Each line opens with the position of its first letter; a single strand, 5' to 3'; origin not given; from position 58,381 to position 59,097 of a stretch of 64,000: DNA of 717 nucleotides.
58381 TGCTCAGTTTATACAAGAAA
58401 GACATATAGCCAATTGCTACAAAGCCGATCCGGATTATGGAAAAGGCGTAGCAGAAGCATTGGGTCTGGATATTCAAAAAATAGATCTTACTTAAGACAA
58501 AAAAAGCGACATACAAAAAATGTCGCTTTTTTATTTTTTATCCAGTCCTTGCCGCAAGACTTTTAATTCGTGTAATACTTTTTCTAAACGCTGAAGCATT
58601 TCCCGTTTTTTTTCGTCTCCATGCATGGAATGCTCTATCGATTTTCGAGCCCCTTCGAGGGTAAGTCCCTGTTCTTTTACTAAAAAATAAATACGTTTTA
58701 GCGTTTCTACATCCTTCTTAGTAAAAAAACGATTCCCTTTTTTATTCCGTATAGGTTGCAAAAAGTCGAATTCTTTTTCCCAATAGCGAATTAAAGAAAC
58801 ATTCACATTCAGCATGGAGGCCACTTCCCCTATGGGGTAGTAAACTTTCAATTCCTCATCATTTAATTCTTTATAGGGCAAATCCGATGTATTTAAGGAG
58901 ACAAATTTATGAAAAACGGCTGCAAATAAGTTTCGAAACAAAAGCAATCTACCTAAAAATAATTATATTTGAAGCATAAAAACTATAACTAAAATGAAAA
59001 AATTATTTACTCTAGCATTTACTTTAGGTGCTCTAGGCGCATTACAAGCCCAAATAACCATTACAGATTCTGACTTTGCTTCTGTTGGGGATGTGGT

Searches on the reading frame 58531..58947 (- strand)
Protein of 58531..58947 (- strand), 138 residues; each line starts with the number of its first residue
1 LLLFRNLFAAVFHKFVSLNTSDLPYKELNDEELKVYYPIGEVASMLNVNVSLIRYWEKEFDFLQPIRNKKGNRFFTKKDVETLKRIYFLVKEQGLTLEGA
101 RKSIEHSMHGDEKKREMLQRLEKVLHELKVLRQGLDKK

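Call 60: search_protein_families(library=pfam, proteins=[window:58531-58947:-], max_evalue=0.0001)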
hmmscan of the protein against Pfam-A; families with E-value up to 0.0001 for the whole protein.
window:58531-58947:- (138 aa): 2 families
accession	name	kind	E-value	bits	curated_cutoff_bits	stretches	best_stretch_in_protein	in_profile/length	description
PF13411.12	MerR_1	-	9.1e-20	71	21.6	1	37-105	1-67/69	MerR HTH family regulatory protein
PF00376.29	MerR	-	1.8e-08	34.5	28.2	1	39-75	2-38/38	MerR family regulatory protein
